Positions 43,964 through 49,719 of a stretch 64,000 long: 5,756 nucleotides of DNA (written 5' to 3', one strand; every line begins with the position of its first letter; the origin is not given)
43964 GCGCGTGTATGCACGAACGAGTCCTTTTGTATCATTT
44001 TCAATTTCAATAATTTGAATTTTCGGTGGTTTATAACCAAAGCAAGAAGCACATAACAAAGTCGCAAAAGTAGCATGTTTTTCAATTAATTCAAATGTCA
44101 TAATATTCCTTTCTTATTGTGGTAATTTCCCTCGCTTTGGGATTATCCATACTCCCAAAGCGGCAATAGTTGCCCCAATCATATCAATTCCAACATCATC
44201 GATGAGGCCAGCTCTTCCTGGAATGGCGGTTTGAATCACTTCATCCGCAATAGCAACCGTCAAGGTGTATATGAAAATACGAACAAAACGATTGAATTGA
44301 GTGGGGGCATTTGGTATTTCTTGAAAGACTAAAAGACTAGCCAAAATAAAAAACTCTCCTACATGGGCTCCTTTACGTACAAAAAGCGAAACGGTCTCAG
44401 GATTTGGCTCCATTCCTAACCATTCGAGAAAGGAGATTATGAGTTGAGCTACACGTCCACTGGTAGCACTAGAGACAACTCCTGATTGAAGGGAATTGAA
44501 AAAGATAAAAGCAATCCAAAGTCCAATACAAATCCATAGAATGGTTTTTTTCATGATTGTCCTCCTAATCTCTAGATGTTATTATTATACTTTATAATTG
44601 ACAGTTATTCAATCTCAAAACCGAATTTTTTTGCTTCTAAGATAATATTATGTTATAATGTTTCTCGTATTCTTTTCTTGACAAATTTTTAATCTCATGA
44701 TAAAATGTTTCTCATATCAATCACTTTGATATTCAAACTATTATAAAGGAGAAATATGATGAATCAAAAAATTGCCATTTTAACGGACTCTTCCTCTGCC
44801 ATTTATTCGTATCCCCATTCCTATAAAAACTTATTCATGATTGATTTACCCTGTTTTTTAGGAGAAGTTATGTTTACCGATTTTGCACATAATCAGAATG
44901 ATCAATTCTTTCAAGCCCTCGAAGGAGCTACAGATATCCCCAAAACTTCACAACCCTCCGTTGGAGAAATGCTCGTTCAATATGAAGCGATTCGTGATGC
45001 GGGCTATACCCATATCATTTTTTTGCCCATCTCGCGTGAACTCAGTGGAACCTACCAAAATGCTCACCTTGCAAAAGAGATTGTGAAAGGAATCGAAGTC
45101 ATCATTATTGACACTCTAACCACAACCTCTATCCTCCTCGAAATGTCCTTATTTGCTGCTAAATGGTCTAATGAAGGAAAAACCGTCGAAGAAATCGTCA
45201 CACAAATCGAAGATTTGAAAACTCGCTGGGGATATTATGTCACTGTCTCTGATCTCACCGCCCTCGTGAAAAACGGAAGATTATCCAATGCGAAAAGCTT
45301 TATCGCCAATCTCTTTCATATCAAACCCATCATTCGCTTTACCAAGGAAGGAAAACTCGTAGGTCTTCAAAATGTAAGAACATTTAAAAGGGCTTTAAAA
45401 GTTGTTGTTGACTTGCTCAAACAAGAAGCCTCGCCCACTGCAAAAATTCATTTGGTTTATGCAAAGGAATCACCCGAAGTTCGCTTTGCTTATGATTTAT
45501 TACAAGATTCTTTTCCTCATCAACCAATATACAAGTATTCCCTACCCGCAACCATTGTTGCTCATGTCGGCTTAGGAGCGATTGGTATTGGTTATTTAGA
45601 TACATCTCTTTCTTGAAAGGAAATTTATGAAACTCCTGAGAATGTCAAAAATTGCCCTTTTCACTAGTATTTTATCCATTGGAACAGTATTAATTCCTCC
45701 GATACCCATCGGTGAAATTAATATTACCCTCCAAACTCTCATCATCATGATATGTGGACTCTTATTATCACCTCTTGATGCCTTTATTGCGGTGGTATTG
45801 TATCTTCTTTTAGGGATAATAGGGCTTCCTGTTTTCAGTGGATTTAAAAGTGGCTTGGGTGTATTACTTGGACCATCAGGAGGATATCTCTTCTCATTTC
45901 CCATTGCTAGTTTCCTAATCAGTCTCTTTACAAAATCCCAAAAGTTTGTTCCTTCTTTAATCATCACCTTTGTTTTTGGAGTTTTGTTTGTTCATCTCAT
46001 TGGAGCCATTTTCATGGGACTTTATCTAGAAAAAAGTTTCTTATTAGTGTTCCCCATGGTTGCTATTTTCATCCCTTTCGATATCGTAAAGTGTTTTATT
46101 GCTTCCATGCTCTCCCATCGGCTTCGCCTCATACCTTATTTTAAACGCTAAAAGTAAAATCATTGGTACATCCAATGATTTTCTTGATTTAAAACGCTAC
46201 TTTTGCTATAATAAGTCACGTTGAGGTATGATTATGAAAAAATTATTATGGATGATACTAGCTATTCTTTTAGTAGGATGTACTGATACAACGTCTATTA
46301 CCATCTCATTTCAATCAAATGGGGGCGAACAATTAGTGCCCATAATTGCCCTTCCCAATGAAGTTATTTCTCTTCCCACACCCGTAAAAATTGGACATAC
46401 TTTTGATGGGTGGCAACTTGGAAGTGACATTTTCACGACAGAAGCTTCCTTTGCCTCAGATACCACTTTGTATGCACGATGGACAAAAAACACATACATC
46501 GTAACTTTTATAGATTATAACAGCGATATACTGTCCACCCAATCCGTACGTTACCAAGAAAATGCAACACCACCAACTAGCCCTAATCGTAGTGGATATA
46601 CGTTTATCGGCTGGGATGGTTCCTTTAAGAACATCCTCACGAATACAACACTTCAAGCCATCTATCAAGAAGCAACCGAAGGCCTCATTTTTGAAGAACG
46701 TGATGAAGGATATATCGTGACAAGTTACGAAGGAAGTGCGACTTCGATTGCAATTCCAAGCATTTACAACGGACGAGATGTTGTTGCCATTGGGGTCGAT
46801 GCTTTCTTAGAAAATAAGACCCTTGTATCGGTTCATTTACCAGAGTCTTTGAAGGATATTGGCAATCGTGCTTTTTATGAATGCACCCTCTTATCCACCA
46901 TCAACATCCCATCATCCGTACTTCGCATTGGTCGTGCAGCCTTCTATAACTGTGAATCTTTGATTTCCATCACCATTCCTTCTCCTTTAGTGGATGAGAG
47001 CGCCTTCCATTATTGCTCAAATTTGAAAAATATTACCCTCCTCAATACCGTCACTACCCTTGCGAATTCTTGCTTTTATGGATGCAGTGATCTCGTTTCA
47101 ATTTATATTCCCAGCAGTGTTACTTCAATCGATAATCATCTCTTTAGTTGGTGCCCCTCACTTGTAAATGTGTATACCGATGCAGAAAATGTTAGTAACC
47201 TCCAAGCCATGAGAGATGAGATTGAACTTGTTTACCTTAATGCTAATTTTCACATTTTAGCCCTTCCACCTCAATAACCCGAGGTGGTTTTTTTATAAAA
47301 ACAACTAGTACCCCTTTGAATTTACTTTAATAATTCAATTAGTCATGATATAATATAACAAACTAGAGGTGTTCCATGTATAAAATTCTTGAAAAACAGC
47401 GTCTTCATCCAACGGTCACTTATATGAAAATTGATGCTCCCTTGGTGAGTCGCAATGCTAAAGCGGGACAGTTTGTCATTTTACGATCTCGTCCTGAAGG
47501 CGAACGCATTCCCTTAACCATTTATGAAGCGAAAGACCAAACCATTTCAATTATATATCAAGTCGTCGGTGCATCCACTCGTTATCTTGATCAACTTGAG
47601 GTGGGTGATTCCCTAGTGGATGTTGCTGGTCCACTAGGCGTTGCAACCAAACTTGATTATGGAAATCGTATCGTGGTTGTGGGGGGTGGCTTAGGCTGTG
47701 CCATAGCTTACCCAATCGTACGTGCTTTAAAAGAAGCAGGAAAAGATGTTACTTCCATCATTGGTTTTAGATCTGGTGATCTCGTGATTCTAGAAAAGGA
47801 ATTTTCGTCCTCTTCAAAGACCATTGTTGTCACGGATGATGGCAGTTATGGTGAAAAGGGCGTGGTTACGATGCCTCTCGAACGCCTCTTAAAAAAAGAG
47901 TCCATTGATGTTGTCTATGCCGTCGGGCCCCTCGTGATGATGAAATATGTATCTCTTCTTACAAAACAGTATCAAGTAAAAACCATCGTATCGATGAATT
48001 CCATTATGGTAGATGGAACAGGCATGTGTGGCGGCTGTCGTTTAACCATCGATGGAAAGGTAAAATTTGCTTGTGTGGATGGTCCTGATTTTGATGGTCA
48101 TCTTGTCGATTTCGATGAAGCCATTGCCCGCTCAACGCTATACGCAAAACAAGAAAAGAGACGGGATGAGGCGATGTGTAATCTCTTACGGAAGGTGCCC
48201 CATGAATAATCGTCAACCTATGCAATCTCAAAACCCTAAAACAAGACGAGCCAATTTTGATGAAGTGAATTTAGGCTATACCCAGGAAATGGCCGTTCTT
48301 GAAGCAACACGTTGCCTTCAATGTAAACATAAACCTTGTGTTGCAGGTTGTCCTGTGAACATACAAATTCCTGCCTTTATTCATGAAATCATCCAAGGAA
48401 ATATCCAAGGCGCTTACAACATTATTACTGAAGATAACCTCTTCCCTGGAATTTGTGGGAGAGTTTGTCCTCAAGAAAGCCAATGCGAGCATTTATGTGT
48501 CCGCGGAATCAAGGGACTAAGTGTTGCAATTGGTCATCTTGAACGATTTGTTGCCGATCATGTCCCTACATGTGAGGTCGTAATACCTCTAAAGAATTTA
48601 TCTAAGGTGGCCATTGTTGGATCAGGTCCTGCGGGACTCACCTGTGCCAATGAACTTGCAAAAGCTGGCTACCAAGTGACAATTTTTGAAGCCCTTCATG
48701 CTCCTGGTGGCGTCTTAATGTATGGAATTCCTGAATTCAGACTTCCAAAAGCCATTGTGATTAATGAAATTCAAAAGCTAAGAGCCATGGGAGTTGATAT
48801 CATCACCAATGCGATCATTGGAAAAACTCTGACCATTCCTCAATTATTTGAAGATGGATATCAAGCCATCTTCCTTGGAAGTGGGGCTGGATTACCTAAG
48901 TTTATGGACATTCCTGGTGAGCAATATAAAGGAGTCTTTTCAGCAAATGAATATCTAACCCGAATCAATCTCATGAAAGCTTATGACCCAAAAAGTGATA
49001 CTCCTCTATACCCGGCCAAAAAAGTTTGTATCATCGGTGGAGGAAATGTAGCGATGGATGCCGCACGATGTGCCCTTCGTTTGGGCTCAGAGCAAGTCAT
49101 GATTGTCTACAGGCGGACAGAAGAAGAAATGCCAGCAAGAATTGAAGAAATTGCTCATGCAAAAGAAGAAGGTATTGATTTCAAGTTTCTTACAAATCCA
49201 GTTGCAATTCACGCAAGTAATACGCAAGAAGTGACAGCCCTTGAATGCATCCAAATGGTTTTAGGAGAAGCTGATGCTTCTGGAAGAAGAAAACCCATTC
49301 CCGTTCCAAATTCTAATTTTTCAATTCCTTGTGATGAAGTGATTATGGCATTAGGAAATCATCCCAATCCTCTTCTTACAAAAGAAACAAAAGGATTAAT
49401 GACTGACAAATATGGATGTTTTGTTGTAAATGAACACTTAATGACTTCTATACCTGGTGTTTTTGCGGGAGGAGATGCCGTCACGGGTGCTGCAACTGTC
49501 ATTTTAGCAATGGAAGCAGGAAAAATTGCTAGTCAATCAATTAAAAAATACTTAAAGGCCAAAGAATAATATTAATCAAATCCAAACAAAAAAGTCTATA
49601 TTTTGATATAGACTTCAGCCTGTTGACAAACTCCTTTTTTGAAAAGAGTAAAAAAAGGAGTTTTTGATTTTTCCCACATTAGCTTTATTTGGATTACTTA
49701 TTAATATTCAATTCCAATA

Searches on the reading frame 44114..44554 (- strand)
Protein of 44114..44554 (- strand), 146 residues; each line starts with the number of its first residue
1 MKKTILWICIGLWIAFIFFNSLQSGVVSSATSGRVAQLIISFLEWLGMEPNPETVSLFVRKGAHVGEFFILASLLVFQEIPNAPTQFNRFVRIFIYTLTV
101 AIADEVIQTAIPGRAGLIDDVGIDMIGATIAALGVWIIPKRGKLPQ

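Call 35: search_protein_families(library=pfam, proteins=[window:44114-44554:-], max_evalue=0.001)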
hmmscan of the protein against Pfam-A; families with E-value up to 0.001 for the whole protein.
window:44114-44554:- (146 aa): 1 family
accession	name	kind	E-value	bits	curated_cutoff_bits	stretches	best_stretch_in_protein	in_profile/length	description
PF04892.17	VanZ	-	1.3e-16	61.8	30.1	1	7-138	2-125/126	VanZ like family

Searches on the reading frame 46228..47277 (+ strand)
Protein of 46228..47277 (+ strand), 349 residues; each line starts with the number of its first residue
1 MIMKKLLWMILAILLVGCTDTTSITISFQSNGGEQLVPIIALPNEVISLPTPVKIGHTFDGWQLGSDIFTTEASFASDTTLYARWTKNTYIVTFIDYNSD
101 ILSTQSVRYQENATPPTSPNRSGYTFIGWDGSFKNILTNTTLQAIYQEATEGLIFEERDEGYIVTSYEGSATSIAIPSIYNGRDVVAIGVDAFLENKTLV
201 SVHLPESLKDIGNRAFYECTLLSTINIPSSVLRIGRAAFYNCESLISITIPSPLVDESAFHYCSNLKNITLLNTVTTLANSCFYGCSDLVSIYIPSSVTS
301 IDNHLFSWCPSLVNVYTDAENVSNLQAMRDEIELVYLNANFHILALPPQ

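Call 36: search_protein_families(library=pfam, proteins=[window:46228-47277:+], max_evalue=0.001)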
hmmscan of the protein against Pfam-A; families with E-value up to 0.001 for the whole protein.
window:46228-47277:+ (349 aa): 3 families
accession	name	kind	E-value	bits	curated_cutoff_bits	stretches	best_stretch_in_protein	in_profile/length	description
PF13306.12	LRR_5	-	4.8e-51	172.4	27.7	2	188-312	3-126/127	BspA type Leucine rich repeat region (6 copies)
PF09479.16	Flg_new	-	2.5e-17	63.2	27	2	25-83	2-64/65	Listeria-Bacteroides repeat domain (List_Bact_rpt)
PF13855.12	LRR_8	-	0.00019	21.5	27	0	255-294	16-56/61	Leucine rich repeat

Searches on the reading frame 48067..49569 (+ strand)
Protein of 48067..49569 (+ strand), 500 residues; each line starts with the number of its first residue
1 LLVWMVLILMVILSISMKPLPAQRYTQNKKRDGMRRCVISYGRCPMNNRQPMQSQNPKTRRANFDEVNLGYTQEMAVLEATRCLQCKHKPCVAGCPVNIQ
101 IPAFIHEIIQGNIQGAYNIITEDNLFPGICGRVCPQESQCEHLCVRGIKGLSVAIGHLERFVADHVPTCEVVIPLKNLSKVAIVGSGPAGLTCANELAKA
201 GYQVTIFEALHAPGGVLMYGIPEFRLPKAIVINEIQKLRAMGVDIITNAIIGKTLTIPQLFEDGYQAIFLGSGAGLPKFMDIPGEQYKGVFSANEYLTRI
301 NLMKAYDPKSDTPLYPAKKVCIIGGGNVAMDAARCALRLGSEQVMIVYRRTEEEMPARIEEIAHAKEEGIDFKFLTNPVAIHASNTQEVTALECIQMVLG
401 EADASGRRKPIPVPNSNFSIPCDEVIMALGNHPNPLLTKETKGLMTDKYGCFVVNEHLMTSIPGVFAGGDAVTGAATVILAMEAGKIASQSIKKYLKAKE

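Call 36: search_protein_families(library=pfam, proteins=[window:48067-49569:+], max_evalue=0.001)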
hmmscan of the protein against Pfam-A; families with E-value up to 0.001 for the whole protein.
window:48067-49569:+ (500 aa): 16 families
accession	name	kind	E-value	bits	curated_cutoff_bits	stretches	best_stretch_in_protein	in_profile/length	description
PF14691.11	Fer4_20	-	7.8e-41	138.9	25.8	1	60-166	1-108/113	Dihydroprymidine dehydrogenase domain II, 4Fe-4S cluster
PF07992.20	Pyr_redox_2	-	4e-37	128.7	26.1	1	180-485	2-291/291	Pyridine nucleotide-disulphide oxidoreductase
PF00070.33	Pyr_redox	-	1.3e-13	51.7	22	2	319-392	1-77/82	Pyridine nucleotide-disulphide oxidoreductase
PF13738.12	Pyr_redox_3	-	4.3e-12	46.3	30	1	310-469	157-305/305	Pyridine nucleotide-disulphide oxidoreductase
PF13450.12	NAD_binding_8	-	3.6e-09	37.2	21.9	1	183-216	1-34/68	NAD(P)-binding Rossmann-like domain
PF01946.23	Thi4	-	9.7e-08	32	26.2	1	179-224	18-64/235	Thi4 family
PF01494.25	FAD_binding_3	-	1.7e-07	31.2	22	1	180-210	3-33/349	FAD binding domain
PF01262.27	AlaDh_PNT_C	-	3.4e-07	30.3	23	0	317-410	28-108/214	Alanine dehydrogenase/PNT, C-terminal domain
PF01266.30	DAO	-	6.7e-07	29.6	27.9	1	180-214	1-35/353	FAD dependent oxidoreductase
PF03807.23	F420_oxidored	-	1.3e-06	29.4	21.6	0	319-361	1-43/94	NADP oxidoreductase coenzyme F420-dependent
PF12831.13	FAD_oxidored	-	6.6e-06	26.1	27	1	181-218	2-39/416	FAD dependent oxidoreductase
PF03486.20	HI0933_like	-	6.8e-06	26.1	50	1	180-214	2-36/244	HI0933-like protein Rossmann domain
PF00890.30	FAD_binding_2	-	2e-05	24.4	20.4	1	181-214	2-35/414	FAD binding domain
PF01593.30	Amino_oxidase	-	2.7e-05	24.1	19.8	1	189-215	2-28/443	Flavin containing amine oxidoreductase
PF13241.12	NAD_binding_7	-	0.00011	23.2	22.1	0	318-360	8-49/104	Putative NAD(P)-binding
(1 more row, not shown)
